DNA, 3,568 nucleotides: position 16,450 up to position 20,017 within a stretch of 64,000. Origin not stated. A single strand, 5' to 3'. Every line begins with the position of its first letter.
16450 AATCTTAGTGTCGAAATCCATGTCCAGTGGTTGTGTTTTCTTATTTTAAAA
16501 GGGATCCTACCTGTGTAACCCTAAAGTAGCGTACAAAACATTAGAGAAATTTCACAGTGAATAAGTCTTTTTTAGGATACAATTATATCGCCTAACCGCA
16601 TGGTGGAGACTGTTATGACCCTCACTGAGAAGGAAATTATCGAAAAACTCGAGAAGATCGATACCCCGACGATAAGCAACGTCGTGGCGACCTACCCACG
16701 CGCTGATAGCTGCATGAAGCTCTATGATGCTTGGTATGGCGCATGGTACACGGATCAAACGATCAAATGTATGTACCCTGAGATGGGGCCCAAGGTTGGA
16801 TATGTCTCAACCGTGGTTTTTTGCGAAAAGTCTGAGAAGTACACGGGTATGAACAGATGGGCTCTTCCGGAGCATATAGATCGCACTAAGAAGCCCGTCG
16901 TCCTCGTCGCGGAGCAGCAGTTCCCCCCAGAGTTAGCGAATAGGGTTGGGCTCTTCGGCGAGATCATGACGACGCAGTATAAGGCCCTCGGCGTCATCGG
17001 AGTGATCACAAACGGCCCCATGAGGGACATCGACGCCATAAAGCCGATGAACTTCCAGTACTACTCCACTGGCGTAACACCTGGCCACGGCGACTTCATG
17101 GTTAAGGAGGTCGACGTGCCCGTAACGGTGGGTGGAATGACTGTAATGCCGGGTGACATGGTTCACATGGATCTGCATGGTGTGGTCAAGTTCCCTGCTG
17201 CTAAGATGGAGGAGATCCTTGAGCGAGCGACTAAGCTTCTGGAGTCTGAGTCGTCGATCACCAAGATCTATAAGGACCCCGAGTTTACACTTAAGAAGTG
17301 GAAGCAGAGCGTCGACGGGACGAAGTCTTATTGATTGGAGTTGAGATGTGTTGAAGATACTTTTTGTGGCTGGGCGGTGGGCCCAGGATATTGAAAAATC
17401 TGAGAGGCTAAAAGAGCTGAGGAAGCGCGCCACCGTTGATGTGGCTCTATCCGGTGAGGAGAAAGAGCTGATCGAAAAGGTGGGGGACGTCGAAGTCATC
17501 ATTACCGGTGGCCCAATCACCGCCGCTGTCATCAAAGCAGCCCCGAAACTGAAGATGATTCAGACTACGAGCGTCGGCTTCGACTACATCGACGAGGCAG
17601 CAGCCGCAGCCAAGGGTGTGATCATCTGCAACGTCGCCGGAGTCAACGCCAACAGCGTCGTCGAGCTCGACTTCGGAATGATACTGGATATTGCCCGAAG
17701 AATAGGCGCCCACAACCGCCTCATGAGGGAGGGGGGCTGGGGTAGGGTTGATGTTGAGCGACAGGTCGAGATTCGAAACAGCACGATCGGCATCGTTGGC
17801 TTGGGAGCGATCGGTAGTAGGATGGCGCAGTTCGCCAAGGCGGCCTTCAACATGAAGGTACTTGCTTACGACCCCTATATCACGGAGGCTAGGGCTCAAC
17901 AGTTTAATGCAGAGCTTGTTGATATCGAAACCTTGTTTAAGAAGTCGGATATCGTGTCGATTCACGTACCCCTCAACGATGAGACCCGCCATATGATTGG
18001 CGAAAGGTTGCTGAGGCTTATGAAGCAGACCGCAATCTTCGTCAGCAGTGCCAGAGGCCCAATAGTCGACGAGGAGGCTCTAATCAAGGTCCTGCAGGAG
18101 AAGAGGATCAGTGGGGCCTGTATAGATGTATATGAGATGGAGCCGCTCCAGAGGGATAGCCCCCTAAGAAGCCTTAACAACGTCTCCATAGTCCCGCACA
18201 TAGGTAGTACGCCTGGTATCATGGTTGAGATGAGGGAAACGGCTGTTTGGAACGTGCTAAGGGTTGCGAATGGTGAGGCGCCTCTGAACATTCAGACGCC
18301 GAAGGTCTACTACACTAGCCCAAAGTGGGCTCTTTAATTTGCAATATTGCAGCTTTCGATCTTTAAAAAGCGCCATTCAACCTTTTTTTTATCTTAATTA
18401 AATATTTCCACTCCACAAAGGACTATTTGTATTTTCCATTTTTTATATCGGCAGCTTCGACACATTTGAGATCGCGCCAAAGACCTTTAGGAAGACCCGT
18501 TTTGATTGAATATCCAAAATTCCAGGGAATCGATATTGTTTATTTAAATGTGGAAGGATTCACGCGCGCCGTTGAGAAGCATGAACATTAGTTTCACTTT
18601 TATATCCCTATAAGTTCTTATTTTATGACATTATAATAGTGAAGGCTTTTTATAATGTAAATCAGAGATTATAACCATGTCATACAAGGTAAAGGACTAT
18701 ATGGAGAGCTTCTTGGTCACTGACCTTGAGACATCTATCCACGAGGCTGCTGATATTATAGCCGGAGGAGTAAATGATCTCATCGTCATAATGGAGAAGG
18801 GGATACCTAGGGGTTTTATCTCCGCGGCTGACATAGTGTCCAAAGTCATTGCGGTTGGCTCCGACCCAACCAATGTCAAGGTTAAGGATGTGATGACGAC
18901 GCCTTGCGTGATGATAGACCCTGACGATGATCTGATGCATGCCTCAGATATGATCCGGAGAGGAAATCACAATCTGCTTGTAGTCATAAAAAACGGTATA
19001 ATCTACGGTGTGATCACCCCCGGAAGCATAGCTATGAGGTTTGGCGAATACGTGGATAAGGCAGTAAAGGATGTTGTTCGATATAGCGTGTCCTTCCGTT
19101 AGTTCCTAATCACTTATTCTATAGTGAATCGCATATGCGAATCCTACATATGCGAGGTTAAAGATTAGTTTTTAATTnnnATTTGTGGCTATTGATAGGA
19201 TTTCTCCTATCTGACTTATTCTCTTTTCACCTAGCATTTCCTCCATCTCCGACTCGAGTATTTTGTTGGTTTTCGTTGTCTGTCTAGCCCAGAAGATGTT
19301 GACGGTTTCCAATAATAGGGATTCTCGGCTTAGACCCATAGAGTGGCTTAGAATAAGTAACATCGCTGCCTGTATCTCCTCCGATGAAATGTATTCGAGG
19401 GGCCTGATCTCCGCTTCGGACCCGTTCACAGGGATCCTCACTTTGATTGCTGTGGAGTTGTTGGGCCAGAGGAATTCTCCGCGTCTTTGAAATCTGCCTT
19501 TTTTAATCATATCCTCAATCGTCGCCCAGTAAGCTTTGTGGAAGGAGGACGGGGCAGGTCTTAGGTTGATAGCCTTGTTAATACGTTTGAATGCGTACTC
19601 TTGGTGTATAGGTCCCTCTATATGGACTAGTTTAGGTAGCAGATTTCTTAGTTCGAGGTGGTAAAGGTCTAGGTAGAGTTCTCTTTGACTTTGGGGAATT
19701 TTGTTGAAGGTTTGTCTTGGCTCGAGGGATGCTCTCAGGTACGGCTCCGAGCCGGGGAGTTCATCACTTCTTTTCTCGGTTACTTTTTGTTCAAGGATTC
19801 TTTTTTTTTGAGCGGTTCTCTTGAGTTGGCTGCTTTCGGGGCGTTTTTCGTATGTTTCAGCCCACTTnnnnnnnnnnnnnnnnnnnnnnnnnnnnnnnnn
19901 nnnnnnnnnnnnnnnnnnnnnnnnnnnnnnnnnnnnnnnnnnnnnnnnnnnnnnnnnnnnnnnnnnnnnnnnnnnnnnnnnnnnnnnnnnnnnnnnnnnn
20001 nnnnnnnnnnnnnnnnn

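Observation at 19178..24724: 1848-aa DUF4011 / SF1 helicase / Vsr-like nuclease / DUF3320 protein: Hhe-like candidate antiviral gene with a ~700-aa coiled-coil insertion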

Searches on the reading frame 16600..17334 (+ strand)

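Call 29: search_protein_families(library=pfam, proteins=[window:16600-17334:+], max_evalue=0.001)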
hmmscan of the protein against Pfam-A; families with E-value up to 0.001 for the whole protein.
window:16600-17334:+ (244 aa): 1 family
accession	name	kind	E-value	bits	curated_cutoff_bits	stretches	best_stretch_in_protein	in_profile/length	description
PF03737.21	RraA-like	-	4.4e-25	89.1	24.5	1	52-196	18-151/152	Aldolase/RraA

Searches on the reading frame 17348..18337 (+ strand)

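Call 29: search_protein_families(library=pfam, proteins=[window:17348-18337:+], max_evalue=0.001)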
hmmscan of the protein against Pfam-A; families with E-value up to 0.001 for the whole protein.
window:17348-18337:+ (329 aa): 3 families
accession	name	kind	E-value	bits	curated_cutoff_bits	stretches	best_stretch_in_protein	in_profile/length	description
PF02826.25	2-Hacid_dh_C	-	1.7e-60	203.9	25.1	1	109-286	1-178/178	D-isomer specific 2-hydroxyacid dehydrogenase, NAD binding domain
PF00389.36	2-Hacid_dh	-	2.2e-22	79.6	24.6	1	18-314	9-131/134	D-isomer specific 2-hydroxyacid dehydrogenase, catalytic domain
PF03446.21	NAD_binding_2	-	3.8e-07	30.7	21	1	146-254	1-112/161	NAD binding domain of 6-phosphogluconate dehydrogenase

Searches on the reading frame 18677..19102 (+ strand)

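Call 29: search_protein_families(library=pfam, proteins=[window:18677-19102:+], max_evalue=0.001)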
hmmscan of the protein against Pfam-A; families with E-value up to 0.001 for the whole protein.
window:18677-19102:+ (141 aa): 1 family
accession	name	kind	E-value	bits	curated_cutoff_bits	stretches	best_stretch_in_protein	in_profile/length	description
PF00571.33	CBS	-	5.7e-15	55.8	24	2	69-119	1-52/57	CBS domain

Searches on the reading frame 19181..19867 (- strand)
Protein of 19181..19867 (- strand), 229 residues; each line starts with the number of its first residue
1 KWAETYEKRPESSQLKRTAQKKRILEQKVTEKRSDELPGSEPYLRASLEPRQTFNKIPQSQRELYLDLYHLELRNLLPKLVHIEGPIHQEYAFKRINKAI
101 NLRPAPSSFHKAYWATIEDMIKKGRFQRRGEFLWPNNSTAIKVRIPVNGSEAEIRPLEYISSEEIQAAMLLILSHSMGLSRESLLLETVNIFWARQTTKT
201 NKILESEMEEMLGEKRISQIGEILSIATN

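Call 105: search_protein_families(library=pfam, proteins=[window:19181-19867:-], max_evalue=10)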
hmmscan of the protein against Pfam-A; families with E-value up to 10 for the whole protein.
window:19181-19867:- (229 aa): 1 family
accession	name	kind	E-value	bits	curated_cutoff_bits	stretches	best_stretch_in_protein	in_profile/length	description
PF11784.13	DUF3320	-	0.00021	21.6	25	1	64-101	3-40/50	Protein of unknown function (DUF3320)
